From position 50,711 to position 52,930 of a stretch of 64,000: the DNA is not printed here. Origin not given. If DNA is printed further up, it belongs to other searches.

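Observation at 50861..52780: PBP5-type D,D-carboxypeptidase fused to a six-blade Kelch beta-propeller in the division and cell-wall cluster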

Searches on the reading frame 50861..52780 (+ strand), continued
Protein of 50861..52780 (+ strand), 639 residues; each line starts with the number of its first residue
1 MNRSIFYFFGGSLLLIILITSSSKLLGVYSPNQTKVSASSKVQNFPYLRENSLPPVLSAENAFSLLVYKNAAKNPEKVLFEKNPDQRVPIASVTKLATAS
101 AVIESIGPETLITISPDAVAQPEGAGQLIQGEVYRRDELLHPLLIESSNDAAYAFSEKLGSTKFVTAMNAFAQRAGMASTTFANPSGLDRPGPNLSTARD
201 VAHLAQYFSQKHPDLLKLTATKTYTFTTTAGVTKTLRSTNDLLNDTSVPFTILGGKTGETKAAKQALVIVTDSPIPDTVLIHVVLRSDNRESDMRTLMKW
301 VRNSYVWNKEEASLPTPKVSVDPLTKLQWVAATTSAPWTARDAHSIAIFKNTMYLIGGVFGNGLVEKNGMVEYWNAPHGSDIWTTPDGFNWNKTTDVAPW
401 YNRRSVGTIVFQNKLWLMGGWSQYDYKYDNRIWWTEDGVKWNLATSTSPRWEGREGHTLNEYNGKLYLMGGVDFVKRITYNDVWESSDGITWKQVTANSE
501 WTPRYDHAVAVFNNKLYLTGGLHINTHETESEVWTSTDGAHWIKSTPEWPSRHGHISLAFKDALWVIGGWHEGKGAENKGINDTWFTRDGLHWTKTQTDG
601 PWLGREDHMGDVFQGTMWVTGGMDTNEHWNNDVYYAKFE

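Call 13: find_encoding_contigs(protein=P0018, flank=6000, max_places=2)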
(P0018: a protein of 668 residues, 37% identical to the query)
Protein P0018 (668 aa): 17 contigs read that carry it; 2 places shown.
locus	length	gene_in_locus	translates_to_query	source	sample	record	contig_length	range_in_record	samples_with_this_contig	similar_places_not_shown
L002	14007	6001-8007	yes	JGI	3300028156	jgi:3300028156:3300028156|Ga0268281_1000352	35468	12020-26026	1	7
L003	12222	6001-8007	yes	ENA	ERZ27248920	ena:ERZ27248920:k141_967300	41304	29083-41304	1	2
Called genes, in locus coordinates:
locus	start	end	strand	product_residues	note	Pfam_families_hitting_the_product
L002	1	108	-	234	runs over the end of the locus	PF14716:HHH_8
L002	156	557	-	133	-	-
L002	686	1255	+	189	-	PF02834:LigT_PEase, PF13563:2_5_RNA_ligase2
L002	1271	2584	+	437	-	PF01225:Mur_ligase, PF08245:Mur_ligase_M, PF02875:Mur_ligase_C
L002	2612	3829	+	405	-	PF00579:tRNA-synt_1b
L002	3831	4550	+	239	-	-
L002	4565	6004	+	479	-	PF01336:tRNA_anti-codon, PF00152:tRNA-synt_2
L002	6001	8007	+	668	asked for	PF00768:Peptidase_S11, PF13354:Beta-lactamase2, PF24981:Beta-prop_ATRN-LZTR1 (weak), PF01344:Kelch_1 (faint), PF24681:Kelch_KLHDC2_KLHL20_DRC7, PF13415:Beta-prop_FBX42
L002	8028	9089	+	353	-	PF00953:Glycos_transf_4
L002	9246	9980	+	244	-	PF01553:Acyltransferase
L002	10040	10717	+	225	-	-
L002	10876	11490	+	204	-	-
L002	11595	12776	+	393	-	PF22694:CtpB_N-like (weak), PF00595:PDZ, PF13180:PDZ_2, PF17820:PDZ_6, PF03572:Peptidase_S41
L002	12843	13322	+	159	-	PF01281:Ribosomal_L9_N, PF03948:Ribosomal_L9_C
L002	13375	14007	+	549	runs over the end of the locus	PF01656:CbiA (weak), PF06418:CTP_synth_N, PF00117:GATase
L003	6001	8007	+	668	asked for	PF00768:Peptidase_S11, PF13354:Beta-lactamase2, PF24981:Beta-prop_ATRN-LZTR1 (weak), PF01344:Kelch_1 (faint), PF24681:Kelch_KLHDC2_KLHL20_DRC7, PF13415:Beta-prop_FBX42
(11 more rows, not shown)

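Call 14: find_encoding_contigs(protein=P0020, flank=6000, max_places=2)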
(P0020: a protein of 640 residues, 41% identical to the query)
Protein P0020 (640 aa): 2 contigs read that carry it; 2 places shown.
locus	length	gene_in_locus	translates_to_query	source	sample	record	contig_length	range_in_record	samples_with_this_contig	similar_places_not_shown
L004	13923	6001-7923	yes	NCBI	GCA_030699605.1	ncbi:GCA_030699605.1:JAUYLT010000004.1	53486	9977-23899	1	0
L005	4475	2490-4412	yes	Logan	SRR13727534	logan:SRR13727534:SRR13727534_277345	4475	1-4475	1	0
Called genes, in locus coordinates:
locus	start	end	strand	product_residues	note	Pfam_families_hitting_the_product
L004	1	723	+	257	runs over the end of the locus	PF04480:DUF559 (weak), PF18741:MTES_1575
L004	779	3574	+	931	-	PF03699:UPF0182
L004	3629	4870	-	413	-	PF01520:Amidase_3, PF01471:PG_binding_1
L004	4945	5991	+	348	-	PF01594:AI-2E_transport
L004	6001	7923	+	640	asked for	PF01344:Kelch_1 (faint), PF13415:Beta-prop_FBX42, PF24681:Kelch_KLHDC2_KLHL20_DRC7, PF24981:Beta-prop_ATRN-LZTR1, PF13415:Beta-prop_FBX42, PF24681:Kelch_KLHDC2_KLHL20_DRC7, PF00768:Peptidase_S11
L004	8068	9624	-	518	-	PF00303:Thymidylat_synt, PF14251:PterinBD-DUF4346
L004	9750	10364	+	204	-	PF02589:LUD_dom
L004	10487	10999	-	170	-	PF00719:Pyrophosphatase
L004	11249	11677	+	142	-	-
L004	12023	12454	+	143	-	PF02381:MraZ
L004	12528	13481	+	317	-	PF01795:Methyltransf_5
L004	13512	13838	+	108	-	-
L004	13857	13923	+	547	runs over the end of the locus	PF03717:PBP_dimer, PF00905:Transpeptidase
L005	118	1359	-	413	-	PF01520:Amidase_3, PF01471:PG_binding_1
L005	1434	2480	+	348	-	PF01594:AI-2E_transport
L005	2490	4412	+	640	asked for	PF01344:Kelch_1 (faint), PF13415:Beta-prop_FBX42, PF24681:Kelch_KLHDC2_KLHL20_DRC7, PF24981:Beta-prop_ATRN-LZTR1, PF13415:Beta-prop_FBX42, PF24681:Kelch_KLHDC2_KLHL20_DRC7, PF00768:Peptidase_S11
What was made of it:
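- P0018 sits next to mraY and a Mur ligase gene, and P0020 lies about 4 kb from mraZ-mraW-ftsI (calls 13, 14).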

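Call 27: predict_structure(alignment_id=A1)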
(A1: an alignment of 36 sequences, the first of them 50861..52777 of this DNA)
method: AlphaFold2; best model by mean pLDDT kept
length: 639 residues; sequences in the alignment: 36
mean_pLDDT: 91.3   pTM: 0.70
mean pLDDT of the five models: 91.3, 90.8, 90.3, 90.1, 89.7
residues with pLDDT >= 90: 494; 70-90: 102; 50-70: 28; < 50: 15
segments of 3 or more residues with pLDDT < 50: 27-40
pLDDT, mean of each block of 10 residues (from residue 1): 82 87 56 45 77 86 96 86 98 98 97 95 75 96 96 97 98 97 97 97 97 97 93 93 92 97 97 96 96 94 92 74 93 96 97 97 78 89 98 97 95 97 90 96 78 95 98 94 97 97 97 98 92 97 92 96 96 66 94 92 89 98 91 94
secondary structure, 60 per line:
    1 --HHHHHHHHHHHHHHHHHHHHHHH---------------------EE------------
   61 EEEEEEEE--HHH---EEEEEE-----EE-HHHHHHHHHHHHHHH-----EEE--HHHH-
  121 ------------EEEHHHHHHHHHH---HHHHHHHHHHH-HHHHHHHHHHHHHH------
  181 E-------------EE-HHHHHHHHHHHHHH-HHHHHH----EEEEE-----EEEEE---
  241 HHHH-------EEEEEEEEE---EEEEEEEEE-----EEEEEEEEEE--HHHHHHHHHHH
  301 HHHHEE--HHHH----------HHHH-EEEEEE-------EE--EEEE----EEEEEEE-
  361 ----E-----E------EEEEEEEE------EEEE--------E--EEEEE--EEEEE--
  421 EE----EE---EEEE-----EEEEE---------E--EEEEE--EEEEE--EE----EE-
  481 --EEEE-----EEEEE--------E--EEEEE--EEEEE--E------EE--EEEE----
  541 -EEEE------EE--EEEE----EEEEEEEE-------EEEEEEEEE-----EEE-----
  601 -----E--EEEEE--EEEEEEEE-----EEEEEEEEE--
elements in order: H3-25 E61-68 E77-82 H91-105 E111-113 H116-119 E133-135 H136-145 H149-159 H161-174 H198-211 H213-218 E223-227 E233-237 H241-244 E252-260 E264-272 E278-287 H290-304 H309-312 H323-326 E328-333 E345-348 E353-359 E378-385 E392-395 E407-411 E414-418 E432-435 E441-445 E458-462 E465-469 E483-486 E492-496 E508-512 E515-519 E533-536 E542-545 E556-559 E564-571 E579-587 E593-595 E609-613 E616-623 E629-637
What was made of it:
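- On PBP5/DacA-type carboxypeptidase specifically: The C-terminus is a Kelch propeller and the anchor is an N-terminal helix (call 27)
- Checked: It shows 24 beta-strands in aa 328-637, i.e. 6 blades of 4 strands, and the N-terminal strand 328-333 completes blade 6 (call 27).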

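Call 30: fold_search(model_id=the predicted structure, library=pdb)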
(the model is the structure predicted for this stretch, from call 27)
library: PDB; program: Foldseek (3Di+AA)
matches with E <= 10: 1740; with E <= 0.001: 1199
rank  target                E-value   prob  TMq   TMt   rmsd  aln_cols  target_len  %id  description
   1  9mez_J                5.1e-20  1.00  0.41  0.79   3.8       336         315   20  Crystal structure of MRAS(GDP) bound to LZTR1(Kelch domain) (released 2025-09-10)
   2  9mez_D                1.9e-19  1.00  0.41  0.80   3.2       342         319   20  Crystal structure of MRAS(GDP) bound to LZTR1(Kelch domain) (released 2025-09-10)
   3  9mf0_D                1.9e-19  1.00  0.41  0.78   3.4       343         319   20  Crystal structure of KRAS(GDP) bound to LZTR1(Kelch domain) (released 2025-09-10)
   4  9mey_B                4.0e-19  1.00  0.41  0.79   3.3       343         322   20  Crystal structure of RIT1(GDP) bound to LZTR1(Kelch domain) (released 2025-09-10)
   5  9d8p_A                4.9e-19  1.00  0.40  0.69   4.5       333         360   17  Focused map of Cryo-EM structure of Ubiquitin C-degron bound to KLHDC10-EloB/C (released 2024-11-20)
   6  9mf0_J                5.2e-19  1.00  0.41  0.80   3.2       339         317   20  Crystal structure of KRAS(GDP) bound to LZTR1(Kelch domain) (released 2025-09-10)
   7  9mf0_F                5.7e-19  1.00  0.41  0.79   3.5       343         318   19  Crystal structure of KRAS(GDP) bound to LZTR1(Kelch domain) (released 2025-09-10)
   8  9d1i_A                1.7e-18  1.00  0.42  0.70   3.5       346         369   18  Structure of Ubiquitin bound to KLHDC3-EloB/C (released 2024-11-20)
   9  9d1y_A                2.1e-18  1.00  0.42  0.70   3.6       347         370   18  Structure of G75R Ubiquitin bound to KLHDC3-EloB/C (released 2024-11-20)
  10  3mfd_A                1.4e-17  1.00  0.35  0.66  20.2       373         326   24  The Structure of the Beta-lactamase superfamily domain of D-alanyl-D-alanine carboxypeptidase from Bacillus subtilis (released 2010-05-19)
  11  3mfd_B                2.6e-17  1.00  0.34  0.69  18.0       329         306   27  The Structure of the Beta-lactamase superfamily domain of D-alanyl-D-alanine carboxypeptidase from Bacillus subtilis (released 2010-05-19)
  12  7ong                  6.5e-17  1.00  0.37  0.76   3.9       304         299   19  Crystal structure of the computationally designed SAKe6BE-L1 protein (released 2022-12-14)
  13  8ebn_A                6.5e-17  1.00  0.38  0.65   4.7       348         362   18  Structure of KLHDC2-EloB/C tetrameric assembly (released 2023-02-22)
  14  4rye_A                6.9e-17  1.00  0.36  0.83   3.0       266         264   24  The crystal structure of D-ALANYL-D-ALANINE CARBOXYPEPTIDASE from Mycobacterium tuberculosis H37Rv (released 2015-01-28)
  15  8ebm_A                7.6e-17  1.00  0.39  0.74   4.1       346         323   17  Structure of KLHDC2 substrate binding domain bound to KLHDC2's C-degron mimic (released 2023-02-22)
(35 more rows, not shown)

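Call 36: find_encoding_contigs(protein=P0009, flank=4000, max_places=1)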
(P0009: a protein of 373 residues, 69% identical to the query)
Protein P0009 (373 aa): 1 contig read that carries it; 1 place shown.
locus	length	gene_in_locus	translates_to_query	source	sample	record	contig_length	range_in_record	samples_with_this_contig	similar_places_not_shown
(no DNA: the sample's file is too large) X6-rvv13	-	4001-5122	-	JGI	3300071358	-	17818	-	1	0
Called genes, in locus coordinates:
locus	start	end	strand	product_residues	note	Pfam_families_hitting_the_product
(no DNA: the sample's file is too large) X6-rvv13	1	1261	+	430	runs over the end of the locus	PF01336:tRNA_anti-codon, PF00152:tRNA-synt_2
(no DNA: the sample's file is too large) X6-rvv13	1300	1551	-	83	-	-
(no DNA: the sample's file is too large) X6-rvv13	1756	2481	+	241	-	PF02616:SMC_ScpA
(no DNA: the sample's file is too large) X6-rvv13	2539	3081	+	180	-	PF04079:SMC_ScpB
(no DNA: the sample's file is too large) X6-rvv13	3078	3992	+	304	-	PF00768:Peptidase_S11, PF13354:Beta-lactamase2 (weak)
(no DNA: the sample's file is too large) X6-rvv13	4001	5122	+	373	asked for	PF24981:Beta-prop_ATRN-LZTR1 (weak), PF13415:Beta-prop_FBX42, PF24681:Kelch_KLHDC2_KLHL20_DRC7 (weak), PF01344:Kelch_1 (faint), PF13415:Beta-prop_FBX42, PF24981:Beta-prop_ATRN-LZTR1, PF13415:Beta-prop_FBX42, PF24681:Kelch_KLHDC2_KLHL20_DRC7, +1 more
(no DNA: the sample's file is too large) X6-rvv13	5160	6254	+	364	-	PF01098:FTSW_RODA_SPOVE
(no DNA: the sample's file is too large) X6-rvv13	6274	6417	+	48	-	?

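Call 37: find_encoding_contigs(protein=P0001, flank=4000, max_places=2)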
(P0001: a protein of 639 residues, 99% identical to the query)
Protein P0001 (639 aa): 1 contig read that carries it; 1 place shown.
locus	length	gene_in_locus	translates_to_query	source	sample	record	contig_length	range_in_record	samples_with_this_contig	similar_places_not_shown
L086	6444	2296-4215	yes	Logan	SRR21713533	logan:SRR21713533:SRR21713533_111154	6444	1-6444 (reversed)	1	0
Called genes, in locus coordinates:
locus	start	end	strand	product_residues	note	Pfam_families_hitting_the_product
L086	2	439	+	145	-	?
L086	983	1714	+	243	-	PF02616:SMC_ScpA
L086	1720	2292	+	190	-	PF04079:SMC_ScpB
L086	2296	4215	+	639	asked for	PF13354:Beta-lactamase2 (weak), PF00768:Peptidase_S11, PF01344:Kelch_1 (faint), PF13415:Beta-prop_FBX42, PF24681:Kelch_KLHDC2_KLHL20_DRC7, PF24981:Beta-prop_ATRN-LZTR1 (weak), PF13415:Beta-prop_FBX42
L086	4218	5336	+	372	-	PF01098:FTSW_RODA_SPOVE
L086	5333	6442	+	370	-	?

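Call 38: find_encoding_contigs(protein=window:50861-52780:+, flank=4000, max_places=2)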
Protein window:50861-52780:+ (639 aa): 2 contigs read that carry it; 1 place shown.
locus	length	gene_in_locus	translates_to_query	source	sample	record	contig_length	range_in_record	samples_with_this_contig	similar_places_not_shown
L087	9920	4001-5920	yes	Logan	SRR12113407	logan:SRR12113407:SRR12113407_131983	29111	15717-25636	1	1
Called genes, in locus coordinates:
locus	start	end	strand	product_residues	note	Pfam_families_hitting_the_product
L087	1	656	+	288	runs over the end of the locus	PF00226:DnaJ, PF01556:DnaJ_C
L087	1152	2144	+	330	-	PF00579:tRNA-synt_1b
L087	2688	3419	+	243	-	PF02616:SMC_ScpA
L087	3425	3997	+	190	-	PF04079:SMC_ScpB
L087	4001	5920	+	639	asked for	PF13354:Beta-lactamase2 (weak), PF00768:Peptidase_S11, PF01344:Kelch_1 (faint), PF13415:Beta-prop_FBX42, PF24681:Kelch_KLHDC2_KLHL20_DRC7, PF24981:Beta-prop_ATRN-LZTR1 (weak), PF13415:Beta-prop_FBX42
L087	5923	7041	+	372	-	PF01098:FTSW_RODA_SPOVE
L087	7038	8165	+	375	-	PF03033:Glyco_transf_28, PF04101:Glyco_tran_28_C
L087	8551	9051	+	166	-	PF23951:DUF7282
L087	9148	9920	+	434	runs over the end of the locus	PF01551:Peptidase_M23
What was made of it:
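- Checked: The same ORF occurs identically in a Logan assembly of run SRR12113407 (call 38), which may or may not be the window's own source.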

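Call 44: search_protein_representatives(protein=window:50861-52777:+)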
Query: 639 residues. Proteins with E-value up to 0.001 (for the whole library): 33247; up to 1e-10: 15385; up to 1e-30: 2239. The best 150 are listed.
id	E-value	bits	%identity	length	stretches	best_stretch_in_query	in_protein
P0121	0.0e+00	1205.2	35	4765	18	322-635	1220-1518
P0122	0.0e+00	1057.4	34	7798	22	348-600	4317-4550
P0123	4.4e-275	930.9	39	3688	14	381-635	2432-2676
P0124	4.7e-252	854.8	35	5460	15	411-627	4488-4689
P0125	1.9e-236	803.2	37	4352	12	380-574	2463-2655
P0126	1.6e-223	760.5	37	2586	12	329-638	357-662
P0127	6.9e-205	699.0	38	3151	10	328-637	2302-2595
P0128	9.1e-198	675.4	36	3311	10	430-619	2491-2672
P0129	4.4e-193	660.0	34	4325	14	367-595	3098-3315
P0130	2.2e-191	654.3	33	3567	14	430-623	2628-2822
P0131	8.0e-190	649.2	38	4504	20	450-622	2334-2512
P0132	1.1e-188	645.5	35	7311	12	380-612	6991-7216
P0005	1.1e-187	642.1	59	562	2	135-637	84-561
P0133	1.1e-171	589.2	37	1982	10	379-622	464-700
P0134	2.1e-168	578.4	34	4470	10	380-568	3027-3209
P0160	3.5e-114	399.3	41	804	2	317-636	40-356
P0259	6.0e-82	292.8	44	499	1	322-639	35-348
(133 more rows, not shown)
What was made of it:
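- Tried and rejected: (2) The exhaustive HMMER search with the full protein returned 33,247 hits (call 44).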

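Call 49: search_protein_families(library=pfam, proteins=[P0160, P0259, P0054], max_evalue=0.001)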
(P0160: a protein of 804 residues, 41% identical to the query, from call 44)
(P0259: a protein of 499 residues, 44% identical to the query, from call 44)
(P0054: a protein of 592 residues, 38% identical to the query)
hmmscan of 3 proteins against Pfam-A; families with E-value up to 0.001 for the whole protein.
P0160 (804 aa): 9 families
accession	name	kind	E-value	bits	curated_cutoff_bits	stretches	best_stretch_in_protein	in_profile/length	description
PF00768.25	Peptidase_S11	-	9.2e-35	120.7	27.6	1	571-783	24-236/239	D-alanyl-D-alanine carboxypeptidase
PF24681.1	Kelch_KLHDC2_KLHL20_DRC7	-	3.4e-19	69.5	50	2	174-342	49-221/221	KLHDC2/KLHL20/DRC7 Kelch-repeats domain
PF01344.31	Kelch_1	-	1.2e-15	57.1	20.1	0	64-87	1-24/46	Kelch motif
PF24981.1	Beta-prop_ATRN-LZTR1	-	3.5e-12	46.6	50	1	52-156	26-126/289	Attractin/LZTR1 beta-propeller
PF02557.22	VanY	-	5.5e-12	46.1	25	1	414-527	5-131/132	D-alanyl-D-alanine carboxypeptidase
PF13354.11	Beta-lactamase2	-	7.9e-11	42.1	22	1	574-706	13-147/214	Beta-lactamase enzyme family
PF13418.12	Kelch_4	-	7.1e-08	32.7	21.6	0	226-255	2-32/49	Galactose oxidase, central domain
PF13964.12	Kelch_6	-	2e-07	31.2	25.3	0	64-87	1-29/50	Kelch motif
PF07646.21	Kelch_2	-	1.1e-05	25.6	21.3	0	64-87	1-21/48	Kelch motif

P0259 (499 aa): 7 families
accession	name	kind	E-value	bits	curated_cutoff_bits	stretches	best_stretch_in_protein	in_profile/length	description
PF24681.1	Kelch_KLHDC2_KLHL20_DRC7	-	1.1e-20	74.3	50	2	121-331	4-221/221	KLHDC2/KLHL20/DRC7 Kelch-repeats domain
PF03734.19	YkuD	-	1.5e-20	74.7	23.4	1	376-494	2-146/146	L,D-transpeptidase catalytic domain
PF24981.1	Beta-prop_ATRN-LZTR1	-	7.9e-16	58.6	50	3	177-257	1-84/289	Attractin/LZTR1 beta-propeller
PF01344.31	Kelch_1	-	3.2e-11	43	20.1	0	318-344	6-31/46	Kelch motif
PF13418.12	Kelch_4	-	1.6e-10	41.2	21.6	0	215-260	2-49/49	Galactose oxidase, central domain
PF13964.12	Kelch_6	-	9.8e-09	35.4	25.3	0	215-253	2-41/50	Kelch motif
PF13415.12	Kelch_3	-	0.00037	21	22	0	31-62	19-48/48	Galactose oxidase, central domain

P0054 (592 aa): 3 families
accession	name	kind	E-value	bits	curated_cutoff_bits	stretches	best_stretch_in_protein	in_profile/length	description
PF00768.25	Peptidase_S11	-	3.6e-34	118.7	27.6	1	361-572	24-237/239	D-alanyl-D-alanine carboxypeptidase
PF02557.22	VanY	-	9.9e-31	106.7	25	1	179-305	4-131/132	D-alanyl-D-alanine carboxypeptidase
PF01471.23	PG_binding_1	-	4e-10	40.2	23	1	68-122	2-54/57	Putative peptidoglycan binding domain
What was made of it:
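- P0259 is a propeller+YkuD fusion and P0160 is propeller+VanY+S11 (call 49).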
